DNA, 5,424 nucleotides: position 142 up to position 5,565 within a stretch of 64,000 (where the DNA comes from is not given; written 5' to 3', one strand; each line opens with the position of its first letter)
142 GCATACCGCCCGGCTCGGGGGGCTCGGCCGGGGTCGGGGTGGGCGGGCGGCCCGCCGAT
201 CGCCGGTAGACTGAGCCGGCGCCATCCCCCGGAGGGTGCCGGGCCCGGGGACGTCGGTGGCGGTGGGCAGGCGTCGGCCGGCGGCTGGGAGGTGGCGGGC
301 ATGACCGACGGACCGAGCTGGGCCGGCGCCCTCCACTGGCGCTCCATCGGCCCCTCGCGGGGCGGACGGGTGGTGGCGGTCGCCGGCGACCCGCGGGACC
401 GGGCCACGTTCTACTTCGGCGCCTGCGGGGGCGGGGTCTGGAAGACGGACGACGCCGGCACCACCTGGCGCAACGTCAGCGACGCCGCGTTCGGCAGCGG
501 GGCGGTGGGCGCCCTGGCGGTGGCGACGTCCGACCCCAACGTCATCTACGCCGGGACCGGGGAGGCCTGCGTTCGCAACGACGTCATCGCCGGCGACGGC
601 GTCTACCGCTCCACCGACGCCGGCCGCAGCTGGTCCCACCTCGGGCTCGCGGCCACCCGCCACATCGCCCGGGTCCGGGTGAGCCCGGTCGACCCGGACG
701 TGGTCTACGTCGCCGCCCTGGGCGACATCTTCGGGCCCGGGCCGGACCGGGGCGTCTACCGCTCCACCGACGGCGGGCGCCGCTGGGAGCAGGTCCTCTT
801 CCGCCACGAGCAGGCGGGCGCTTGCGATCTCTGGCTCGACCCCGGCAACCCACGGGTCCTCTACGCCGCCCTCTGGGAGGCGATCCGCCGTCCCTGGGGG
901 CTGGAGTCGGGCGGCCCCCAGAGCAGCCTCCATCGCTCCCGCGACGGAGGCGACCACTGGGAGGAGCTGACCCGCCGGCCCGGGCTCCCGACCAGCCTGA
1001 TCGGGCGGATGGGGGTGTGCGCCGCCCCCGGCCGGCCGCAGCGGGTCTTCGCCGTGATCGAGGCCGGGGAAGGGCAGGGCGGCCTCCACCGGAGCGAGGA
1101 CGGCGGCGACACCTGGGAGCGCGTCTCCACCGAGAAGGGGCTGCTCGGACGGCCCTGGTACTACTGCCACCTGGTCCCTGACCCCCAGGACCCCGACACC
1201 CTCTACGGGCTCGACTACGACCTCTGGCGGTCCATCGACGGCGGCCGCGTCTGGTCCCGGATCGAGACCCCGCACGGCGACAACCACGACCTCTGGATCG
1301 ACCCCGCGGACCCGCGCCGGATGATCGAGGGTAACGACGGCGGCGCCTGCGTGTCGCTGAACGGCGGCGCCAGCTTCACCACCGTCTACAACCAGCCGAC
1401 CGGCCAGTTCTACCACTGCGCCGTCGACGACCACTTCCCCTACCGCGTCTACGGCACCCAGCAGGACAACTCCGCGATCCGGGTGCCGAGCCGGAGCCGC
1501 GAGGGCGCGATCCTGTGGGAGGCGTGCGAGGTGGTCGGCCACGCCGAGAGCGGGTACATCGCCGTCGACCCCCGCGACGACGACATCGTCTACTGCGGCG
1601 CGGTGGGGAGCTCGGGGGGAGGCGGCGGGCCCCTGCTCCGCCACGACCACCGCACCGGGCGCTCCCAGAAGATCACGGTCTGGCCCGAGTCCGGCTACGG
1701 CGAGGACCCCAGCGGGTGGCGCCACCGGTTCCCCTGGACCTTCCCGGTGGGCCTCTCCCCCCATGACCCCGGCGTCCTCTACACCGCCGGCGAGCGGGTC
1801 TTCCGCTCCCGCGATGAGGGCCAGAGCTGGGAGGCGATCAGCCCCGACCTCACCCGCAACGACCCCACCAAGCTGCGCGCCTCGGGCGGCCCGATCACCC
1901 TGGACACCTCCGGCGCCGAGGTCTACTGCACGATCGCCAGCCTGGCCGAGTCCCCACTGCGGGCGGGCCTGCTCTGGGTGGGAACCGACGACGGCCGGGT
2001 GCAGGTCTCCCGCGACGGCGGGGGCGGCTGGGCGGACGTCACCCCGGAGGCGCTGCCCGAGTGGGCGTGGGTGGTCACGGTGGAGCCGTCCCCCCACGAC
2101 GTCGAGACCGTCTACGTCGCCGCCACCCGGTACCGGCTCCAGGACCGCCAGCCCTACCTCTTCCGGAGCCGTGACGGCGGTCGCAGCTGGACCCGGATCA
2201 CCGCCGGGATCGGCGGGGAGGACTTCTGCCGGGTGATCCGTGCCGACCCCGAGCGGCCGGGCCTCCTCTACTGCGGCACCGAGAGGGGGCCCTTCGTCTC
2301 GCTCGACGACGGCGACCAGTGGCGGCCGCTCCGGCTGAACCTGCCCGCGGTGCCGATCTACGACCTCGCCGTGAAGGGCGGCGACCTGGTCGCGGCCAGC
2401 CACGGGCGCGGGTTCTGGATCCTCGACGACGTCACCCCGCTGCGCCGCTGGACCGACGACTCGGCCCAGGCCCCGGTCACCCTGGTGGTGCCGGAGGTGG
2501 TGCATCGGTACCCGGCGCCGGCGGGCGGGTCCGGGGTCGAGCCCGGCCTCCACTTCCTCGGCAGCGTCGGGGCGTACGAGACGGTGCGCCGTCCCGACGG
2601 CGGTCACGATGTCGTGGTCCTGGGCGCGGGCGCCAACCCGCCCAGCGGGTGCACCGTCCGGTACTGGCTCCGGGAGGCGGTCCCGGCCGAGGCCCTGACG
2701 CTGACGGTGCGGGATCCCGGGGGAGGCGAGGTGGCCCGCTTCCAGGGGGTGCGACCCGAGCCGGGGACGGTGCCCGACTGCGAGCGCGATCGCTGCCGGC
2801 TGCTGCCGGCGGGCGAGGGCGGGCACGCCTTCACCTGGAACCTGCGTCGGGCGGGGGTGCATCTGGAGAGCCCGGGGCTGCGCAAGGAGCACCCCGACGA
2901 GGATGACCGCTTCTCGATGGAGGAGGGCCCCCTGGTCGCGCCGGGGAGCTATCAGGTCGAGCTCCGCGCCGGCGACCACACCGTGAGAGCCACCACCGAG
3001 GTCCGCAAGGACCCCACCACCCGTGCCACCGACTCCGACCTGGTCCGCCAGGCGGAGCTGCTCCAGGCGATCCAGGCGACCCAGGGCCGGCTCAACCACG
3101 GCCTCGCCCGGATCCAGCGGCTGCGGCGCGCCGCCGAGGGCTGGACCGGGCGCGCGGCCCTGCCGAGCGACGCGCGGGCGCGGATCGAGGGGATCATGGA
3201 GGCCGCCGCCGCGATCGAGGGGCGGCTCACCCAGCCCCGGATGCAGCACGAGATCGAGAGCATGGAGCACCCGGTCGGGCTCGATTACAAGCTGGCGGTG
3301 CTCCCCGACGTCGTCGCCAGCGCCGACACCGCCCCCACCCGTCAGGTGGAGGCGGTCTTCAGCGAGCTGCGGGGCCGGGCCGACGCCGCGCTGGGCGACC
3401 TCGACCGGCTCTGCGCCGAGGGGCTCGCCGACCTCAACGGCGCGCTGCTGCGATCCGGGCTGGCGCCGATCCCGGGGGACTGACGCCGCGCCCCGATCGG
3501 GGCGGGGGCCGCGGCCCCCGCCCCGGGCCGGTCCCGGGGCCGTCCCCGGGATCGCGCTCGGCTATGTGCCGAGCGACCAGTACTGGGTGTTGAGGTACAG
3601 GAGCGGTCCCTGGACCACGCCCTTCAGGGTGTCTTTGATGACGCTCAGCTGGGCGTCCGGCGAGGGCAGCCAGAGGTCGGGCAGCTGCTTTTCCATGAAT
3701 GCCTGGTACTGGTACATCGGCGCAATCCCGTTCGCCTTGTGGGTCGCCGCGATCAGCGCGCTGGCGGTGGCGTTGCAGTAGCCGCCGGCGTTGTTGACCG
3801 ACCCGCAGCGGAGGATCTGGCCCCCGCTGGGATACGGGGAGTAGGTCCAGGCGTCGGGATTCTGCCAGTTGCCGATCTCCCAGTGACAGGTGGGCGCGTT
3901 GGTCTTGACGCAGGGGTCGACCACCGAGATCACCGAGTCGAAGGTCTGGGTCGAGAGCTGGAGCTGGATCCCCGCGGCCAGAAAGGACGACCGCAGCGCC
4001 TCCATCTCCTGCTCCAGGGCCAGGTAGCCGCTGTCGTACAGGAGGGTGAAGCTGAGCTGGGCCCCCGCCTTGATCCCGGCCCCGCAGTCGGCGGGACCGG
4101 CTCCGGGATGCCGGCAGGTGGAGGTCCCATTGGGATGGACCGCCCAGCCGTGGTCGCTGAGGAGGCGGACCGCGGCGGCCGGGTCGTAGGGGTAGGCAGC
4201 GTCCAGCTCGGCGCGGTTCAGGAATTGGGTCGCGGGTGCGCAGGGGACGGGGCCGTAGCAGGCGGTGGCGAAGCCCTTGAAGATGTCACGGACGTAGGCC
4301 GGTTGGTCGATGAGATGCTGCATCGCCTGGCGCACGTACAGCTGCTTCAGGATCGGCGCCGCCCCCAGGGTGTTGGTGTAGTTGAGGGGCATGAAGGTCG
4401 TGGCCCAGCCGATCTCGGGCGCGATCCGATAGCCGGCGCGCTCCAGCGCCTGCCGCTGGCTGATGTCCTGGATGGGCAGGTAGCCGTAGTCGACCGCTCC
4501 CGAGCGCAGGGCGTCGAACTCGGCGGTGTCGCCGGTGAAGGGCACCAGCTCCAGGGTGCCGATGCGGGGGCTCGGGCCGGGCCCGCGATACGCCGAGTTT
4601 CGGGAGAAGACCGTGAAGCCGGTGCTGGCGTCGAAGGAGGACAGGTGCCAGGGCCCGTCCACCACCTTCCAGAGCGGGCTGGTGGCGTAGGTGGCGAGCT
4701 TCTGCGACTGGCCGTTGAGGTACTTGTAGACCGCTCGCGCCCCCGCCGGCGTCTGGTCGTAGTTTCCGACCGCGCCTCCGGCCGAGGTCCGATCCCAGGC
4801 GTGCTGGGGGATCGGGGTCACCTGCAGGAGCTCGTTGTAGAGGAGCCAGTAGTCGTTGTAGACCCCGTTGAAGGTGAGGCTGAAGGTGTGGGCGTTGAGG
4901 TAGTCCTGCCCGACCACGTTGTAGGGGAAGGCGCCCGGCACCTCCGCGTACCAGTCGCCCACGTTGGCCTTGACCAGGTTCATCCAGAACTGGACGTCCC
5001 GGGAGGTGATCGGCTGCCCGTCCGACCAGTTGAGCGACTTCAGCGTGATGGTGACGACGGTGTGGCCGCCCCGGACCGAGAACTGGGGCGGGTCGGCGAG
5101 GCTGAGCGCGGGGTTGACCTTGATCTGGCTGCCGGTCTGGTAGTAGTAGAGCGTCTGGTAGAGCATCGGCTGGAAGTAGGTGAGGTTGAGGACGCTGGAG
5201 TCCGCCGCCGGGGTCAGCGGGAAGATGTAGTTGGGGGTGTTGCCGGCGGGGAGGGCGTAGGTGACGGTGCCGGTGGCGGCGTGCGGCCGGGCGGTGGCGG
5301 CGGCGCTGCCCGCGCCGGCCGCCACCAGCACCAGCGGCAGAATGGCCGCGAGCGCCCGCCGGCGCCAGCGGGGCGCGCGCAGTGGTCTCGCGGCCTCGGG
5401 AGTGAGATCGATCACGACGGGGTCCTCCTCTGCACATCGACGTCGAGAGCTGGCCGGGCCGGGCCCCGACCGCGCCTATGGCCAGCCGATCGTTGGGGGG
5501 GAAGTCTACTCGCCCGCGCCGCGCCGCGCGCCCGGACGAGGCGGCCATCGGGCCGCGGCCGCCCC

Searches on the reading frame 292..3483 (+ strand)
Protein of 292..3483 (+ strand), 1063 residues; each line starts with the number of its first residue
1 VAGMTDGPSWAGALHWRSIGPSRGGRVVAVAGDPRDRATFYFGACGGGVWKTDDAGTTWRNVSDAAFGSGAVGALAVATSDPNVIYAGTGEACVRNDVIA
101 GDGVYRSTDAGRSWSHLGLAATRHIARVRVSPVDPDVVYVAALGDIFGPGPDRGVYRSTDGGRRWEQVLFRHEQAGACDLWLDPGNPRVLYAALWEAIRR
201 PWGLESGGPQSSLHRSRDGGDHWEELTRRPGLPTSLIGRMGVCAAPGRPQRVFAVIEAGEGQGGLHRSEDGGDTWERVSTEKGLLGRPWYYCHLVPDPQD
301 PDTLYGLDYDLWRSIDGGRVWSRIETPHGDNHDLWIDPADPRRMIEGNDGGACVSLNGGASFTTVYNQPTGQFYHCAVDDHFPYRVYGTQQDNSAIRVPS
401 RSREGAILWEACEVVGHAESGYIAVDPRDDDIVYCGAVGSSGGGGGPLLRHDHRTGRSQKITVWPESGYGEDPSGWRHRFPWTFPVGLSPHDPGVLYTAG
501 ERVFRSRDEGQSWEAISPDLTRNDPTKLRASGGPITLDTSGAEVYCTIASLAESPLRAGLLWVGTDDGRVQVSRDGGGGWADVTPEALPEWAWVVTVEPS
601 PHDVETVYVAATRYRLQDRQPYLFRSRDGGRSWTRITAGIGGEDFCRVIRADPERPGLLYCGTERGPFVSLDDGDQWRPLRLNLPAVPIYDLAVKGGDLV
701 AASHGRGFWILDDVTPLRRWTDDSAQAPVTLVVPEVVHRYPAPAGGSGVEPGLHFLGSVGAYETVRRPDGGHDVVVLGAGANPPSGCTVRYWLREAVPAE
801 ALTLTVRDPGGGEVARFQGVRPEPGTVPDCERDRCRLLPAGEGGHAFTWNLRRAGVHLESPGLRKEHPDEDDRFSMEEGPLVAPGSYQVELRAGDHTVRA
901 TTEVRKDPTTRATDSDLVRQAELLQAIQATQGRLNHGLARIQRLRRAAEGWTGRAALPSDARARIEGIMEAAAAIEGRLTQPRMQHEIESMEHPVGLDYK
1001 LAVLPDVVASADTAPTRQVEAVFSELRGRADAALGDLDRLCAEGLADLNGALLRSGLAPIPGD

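Call 68: search_protein_families(library=pfam, proteins=[window:292-3483:+], max_evalue=0.00001)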
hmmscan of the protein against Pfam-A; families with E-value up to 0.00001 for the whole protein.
window:292-3483:+ (1063 aa): 3 families
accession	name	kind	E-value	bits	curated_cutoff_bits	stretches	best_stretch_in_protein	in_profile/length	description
PF15902.12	Sortilin-Vps10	-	3.1e-25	89.3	33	1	104-228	3-114/446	Sortilin, neurotensin receptor 3,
PF02012.26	BNR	-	7.1e-09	34.8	27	0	105-116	1-12/12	BNR/Asp-box repeat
PF13088.12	BNR_2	-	2.4e-08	34.1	31.4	0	502-637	83-202/277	BNR repeat-like domain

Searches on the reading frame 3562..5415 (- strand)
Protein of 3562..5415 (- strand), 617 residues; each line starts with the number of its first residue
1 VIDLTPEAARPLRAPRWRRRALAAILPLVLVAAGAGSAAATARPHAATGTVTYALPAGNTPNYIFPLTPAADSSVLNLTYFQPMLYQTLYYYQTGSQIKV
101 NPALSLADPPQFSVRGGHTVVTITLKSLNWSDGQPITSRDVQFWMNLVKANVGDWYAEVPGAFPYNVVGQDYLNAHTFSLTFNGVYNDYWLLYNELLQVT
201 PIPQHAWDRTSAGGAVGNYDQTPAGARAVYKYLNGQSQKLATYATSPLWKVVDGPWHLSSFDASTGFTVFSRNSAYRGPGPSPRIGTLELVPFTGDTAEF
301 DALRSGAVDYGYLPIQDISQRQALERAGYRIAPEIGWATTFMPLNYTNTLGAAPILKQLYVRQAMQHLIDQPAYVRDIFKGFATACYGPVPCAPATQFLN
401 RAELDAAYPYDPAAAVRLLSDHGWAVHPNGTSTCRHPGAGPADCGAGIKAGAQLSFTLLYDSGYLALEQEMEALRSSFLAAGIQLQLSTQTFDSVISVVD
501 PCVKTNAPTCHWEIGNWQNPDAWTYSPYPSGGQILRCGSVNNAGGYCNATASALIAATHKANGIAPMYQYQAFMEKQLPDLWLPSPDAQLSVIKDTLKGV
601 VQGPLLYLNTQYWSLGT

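Call 68: search_protein_families(library=pfam, proteins=[window:3562-5415:-], max_evalue=0.00001)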
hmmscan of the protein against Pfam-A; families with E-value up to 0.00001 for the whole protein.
window:3562-5415:- (617 aa): 1 family
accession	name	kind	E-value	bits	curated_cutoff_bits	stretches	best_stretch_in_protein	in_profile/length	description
PF00496.27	SBP_bac_5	-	2.6e-35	122.7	32.4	1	115-497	13-328/368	Bacterial extracellular solute-binding proteins, family 5 Middle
